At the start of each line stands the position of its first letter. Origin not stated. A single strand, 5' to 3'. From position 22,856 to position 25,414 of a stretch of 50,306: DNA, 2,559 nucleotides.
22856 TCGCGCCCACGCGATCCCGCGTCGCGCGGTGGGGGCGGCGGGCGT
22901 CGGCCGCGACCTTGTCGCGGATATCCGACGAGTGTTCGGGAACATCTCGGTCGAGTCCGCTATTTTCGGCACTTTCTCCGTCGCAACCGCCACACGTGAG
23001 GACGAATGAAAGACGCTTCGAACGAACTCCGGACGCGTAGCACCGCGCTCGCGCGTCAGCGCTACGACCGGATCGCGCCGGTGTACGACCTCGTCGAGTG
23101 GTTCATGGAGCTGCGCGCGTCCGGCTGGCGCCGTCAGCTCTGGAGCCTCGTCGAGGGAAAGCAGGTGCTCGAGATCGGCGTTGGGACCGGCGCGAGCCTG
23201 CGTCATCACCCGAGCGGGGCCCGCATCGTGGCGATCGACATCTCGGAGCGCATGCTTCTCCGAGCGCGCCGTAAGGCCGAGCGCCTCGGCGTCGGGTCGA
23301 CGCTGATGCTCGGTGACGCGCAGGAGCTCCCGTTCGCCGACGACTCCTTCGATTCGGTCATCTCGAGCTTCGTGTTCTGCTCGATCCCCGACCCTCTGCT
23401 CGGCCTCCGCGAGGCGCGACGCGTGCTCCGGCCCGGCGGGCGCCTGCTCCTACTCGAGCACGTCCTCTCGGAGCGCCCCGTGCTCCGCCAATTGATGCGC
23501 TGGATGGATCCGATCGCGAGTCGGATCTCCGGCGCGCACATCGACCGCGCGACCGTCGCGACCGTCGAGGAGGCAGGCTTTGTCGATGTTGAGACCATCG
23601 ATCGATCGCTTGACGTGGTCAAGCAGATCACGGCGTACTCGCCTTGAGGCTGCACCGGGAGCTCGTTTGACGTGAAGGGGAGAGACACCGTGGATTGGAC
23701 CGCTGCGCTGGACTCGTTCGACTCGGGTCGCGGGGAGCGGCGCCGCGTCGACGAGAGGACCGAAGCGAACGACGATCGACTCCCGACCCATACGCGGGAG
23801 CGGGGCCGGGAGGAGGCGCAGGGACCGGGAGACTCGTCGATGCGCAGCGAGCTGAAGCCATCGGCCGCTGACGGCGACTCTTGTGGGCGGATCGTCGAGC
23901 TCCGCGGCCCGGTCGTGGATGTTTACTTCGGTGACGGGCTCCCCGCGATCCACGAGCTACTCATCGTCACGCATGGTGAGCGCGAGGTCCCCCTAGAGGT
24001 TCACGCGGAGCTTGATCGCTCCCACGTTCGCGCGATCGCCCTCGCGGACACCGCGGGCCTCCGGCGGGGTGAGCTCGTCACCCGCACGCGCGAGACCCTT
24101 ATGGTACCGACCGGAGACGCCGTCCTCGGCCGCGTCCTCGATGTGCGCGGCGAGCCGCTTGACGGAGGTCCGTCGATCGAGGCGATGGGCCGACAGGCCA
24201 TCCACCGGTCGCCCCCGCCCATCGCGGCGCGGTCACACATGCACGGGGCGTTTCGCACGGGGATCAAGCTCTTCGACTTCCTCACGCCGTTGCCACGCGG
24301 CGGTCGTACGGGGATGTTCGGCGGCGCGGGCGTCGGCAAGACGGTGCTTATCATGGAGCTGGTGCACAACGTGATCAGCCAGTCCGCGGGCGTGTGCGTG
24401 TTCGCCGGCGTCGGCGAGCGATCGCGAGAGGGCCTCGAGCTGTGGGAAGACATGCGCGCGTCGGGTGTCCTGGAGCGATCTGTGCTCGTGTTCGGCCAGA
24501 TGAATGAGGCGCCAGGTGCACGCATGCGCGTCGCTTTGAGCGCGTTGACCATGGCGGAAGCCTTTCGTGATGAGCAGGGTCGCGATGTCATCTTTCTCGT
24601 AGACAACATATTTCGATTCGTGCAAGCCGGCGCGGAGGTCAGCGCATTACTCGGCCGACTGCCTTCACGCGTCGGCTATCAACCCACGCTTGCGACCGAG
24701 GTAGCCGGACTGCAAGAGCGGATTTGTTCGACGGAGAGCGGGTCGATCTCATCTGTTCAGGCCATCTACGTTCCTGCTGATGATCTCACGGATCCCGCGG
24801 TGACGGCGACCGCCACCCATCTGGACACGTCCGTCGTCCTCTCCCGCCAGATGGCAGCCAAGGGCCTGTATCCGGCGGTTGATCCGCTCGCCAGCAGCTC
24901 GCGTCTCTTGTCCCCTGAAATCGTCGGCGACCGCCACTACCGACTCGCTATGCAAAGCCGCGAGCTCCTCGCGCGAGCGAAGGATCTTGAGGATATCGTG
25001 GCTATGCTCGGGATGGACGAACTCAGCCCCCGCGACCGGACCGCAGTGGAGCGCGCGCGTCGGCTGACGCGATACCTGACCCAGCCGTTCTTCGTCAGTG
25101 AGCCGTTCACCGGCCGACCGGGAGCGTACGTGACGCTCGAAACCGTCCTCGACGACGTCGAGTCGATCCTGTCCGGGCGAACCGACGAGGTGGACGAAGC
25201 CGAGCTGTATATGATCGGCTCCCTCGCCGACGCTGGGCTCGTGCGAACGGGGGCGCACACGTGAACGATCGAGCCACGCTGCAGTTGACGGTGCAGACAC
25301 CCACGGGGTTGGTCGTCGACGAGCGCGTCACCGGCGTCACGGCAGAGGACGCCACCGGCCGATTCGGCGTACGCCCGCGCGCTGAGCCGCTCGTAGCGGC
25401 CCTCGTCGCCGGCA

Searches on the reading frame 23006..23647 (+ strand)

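Call 53: search_protein_families(library=pfam, proteins=[window:23006-23647:+], max_evalue=0.01)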
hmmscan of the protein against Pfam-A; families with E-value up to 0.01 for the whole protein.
window:23006-23647:+ (213 aa): 11 families
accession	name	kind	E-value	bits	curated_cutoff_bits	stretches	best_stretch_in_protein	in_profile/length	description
PF08241.18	Methyltransf_11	-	4.5e-25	88.6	21.2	1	55-148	1-94/95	Methyltransferase domain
PF13649.12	Methyltransf_25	-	1.1e-21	77.8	27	1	54-145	1-97/97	Methyltransferase domain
PF13847.12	Methyltransf_31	-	2.4e-19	69.9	27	1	50-167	3-126/145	Methyltransferase domain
PF01209.24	Ubie_methyltran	-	4.7e-19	69.1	20.1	1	19-162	12-164/233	ubiE/COQ5 methyltransferase family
PF08242.18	Methyltransf_12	-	6e-15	56.2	30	1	55-147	1-98/98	Methyltransferase domain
PF13489.12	Methyltransf_23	-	5.5e-13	49.4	27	1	43-169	14-135/164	Methyltransferase domain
PF20922.3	Anamorsin_N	-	0.00062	19.9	27.1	1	110-157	47-95/163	Anamorsin, N-terminal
PF01170.24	UPF0020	-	0.0007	19.8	22.3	1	71-120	76-127/197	RMKL-like, methyltransferase domain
PF01135.25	PCMT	-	0.0052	17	20.3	1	44-149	67-171/210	Protein-L-isoaspartate(D-aspartate) O-methyltransferase (PCMT)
PF01596.23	Methyltransf_3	-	0.0065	16.2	22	1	45-108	39-106/204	O-methyltransferase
PF05148.21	Methyltransf_8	-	0.008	16.5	27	1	96-167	104-173/219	Hypothetical methyltransferase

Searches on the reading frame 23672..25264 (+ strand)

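Call 83: search_protein_families(library=pfam, proteins=[window:23672-25264:+], max_evalue=0.001)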
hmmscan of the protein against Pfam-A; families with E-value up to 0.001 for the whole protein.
window:23672-25264:+ (530 aa): 3 families
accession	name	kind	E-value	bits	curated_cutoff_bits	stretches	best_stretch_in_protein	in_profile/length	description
PF00006.31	ATP-synt_ab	-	3.6e-70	236.4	29.5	1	197-410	1-213/213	ATP synthase alpha/beta family, nucleotide-binding domain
PF22919.1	ATP-synt_VA_C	-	2.2e-13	50.5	24.7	1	416-495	6-87/101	C-terminal domain of V and A type ATP synthase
PF02874.29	ATP-synt_ab_N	-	1.4e-10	42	20.9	1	74-139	1-68/69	ATP synthase alpha/beta family, beta-barrel domain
